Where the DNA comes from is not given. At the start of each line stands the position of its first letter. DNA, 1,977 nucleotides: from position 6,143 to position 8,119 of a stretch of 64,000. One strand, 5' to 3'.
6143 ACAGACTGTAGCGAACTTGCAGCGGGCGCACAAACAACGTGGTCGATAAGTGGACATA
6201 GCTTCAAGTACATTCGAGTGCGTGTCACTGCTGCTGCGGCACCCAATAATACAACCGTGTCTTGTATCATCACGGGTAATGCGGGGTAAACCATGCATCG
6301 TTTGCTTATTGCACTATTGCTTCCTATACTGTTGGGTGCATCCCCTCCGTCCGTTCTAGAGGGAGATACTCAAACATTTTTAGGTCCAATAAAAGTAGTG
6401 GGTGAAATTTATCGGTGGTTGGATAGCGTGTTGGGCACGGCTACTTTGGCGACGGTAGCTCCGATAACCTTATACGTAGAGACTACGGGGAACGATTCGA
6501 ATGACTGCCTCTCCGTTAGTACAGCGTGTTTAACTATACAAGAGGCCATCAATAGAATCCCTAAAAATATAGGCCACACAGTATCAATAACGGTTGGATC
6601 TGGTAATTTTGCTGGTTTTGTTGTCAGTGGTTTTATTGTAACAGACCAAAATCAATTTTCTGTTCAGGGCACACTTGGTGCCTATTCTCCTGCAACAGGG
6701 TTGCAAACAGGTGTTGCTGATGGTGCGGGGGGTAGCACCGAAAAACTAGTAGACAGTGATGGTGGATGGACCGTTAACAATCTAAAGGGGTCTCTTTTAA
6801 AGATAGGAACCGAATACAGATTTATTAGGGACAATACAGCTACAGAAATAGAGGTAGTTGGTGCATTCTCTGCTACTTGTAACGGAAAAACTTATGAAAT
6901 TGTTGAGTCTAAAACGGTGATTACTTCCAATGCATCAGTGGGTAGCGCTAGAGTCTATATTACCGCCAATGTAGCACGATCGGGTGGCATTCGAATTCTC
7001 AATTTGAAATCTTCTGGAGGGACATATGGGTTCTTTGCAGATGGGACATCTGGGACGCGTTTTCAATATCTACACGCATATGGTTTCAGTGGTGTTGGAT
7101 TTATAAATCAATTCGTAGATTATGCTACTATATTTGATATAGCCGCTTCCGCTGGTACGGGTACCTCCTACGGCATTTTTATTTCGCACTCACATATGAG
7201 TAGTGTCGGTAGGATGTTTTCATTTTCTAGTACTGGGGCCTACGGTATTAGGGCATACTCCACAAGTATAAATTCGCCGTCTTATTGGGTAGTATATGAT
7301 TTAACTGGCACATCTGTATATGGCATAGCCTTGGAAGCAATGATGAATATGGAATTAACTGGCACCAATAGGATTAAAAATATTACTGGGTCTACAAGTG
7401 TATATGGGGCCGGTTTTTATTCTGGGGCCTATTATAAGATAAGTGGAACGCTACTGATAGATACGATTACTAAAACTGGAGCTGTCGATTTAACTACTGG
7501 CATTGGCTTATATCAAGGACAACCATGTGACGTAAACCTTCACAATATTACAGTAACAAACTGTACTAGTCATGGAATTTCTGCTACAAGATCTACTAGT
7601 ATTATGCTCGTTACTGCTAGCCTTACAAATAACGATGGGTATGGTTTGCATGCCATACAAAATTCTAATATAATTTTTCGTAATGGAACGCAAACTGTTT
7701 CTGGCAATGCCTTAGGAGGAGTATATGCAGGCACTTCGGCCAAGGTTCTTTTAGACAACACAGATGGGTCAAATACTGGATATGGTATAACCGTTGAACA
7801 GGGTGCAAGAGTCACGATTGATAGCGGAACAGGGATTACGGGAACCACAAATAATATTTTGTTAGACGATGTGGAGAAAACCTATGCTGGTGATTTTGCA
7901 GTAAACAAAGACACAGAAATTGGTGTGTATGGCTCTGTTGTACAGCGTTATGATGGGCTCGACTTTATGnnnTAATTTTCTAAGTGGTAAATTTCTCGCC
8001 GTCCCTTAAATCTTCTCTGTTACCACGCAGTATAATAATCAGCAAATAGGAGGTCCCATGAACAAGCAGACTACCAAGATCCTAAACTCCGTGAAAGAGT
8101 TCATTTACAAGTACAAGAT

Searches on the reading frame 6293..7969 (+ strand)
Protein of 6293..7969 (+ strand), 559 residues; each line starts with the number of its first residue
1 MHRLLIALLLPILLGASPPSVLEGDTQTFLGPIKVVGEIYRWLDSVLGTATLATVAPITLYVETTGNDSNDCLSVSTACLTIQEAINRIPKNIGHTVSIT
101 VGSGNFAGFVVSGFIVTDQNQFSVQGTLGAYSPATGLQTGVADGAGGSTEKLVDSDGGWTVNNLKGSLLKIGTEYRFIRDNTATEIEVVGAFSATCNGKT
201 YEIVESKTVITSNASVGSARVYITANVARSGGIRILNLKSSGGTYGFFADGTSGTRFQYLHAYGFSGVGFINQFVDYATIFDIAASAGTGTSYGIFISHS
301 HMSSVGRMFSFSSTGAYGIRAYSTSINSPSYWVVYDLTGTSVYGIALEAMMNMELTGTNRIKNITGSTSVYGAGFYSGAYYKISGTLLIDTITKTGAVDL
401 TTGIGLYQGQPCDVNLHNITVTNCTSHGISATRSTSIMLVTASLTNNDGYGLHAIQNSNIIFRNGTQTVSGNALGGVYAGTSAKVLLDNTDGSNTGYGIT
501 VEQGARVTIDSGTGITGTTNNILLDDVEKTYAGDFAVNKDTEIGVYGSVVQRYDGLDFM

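Call 27: search_protein_families(library=pfam, proteins=[window:6293-7969:+], max_evalue=0.001)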
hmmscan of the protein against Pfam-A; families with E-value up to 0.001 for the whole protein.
window:6293-7969:+ (559 aa): 1 family
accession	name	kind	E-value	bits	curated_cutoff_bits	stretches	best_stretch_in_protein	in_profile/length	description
PF13229.12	Beta_helix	-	3.5e-05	23.9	25.9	0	295-464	3-155/158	Right handed beta helix region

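Call 78: search_protein_families(library=phrogs, proteins=[window:6293-7969:+], max_evalue=0.0001)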
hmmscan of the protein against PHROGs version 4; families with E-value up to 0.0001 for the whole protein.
window:6293-7969:+ (559 aa): 0 families
